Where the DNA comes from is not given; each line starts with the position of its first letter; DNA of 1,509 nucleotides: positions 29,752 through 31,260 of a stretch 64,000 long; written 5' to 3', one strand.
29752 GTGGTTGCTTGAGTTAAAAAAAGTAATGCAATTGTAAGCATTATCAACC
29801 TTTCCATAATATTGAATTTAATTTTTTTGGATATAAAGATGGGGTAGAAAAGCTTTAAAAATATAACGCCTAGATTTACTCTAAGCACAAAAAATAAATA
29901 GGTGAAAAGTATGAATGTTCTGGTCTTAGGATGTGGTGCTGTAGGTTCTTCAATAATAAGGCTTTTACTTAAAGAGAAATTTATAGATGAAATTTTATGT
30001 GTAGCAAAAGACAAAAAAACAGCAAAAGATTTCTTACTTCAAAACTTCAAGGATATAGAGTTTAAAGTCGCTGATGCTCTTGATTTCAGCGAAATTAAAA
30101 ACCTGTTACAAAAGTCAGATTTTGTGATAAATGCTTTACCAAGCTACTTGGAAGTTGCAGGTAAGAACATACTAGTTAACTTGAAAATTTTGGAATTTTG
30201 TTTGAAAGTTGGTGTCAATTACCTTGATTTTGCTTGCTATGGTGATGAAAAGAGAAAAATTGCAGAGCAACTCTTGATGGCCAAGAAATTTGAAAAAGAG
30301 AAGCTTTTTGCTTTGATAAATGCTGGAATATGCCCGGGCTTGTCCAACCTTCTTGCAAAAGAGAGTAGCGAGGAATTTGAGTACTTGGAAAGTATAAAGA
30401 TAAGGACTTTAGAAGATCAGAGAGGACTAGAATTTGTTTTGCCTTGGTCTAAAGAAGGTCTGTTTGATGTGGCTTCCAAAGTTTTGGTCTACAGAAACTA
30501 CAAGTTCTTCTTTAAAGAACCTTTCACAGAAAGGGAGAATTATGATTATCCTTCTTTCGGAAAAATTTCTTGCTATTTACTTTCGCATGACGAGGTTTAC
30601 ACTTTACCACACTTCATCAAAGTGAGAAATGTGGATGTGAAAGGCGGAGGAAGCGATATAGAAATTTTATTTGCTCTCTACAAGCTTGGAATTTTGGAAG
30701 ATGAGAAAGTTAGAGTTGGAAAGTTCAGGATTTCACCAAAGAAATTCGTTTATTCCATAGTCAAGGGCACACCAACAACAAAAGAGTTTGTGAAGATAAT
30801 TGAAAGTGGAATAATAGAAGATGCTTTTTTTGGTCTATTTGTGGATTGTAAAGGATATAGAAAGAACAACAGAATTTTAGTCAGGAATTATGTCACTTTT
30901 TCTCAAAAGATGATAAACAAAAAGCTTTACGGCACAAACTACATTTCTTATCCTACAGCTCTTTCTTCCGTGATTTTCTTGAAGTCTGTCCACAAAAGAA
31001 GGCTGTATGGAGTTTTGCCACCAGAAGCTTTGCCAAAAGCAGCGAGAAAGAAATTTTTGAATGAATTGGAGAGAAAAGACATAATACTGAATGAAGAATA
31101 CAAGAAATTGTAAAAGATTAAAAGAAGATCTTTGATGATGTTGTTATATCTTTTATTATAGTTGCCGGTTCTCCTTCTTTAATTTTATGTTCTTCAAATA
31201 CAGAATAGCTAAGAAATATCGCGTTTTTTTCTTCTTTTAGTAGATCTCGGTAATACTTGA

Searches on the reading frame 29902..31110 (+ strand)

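Call 22: search_protein_families(library=pfam, proteins=[window:29902-31110:+], max_evalue=0.001)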
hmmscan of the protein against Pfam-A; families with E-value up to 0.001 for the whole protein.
window:29902-31110:+ (403 aa): 5 families
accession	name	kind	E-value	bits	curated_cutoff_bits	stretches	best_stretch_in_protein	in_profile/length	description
PF03435.24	Sacchrp_dh_NADP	-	6.5e-17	62.5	25.1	1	6-123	1-113/129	Saccharopine dehydrogenase NADP binding domain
PF16653.10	Sacchrp_dh_C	-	1.8e-07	32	31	1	142-392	1-263/265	Saccharopine dehydrogenase C-terminal domain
PF01073.25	3Beta_HSD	-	6.9e-05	22.5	22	1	10-108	5-111/280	3-beta hydroxysteroid dehydrogenase/isomerase family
PF01488.26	Shikimate_DH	-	0.00016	22.2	24.3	1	2-84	11-88/138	Shikimate / quinate 5-dehydrogenase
PF01370.27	Epimerase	-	0.00047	20.1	20.9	1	6-118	1-124/240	NAD dependent epimerase/dehydratase family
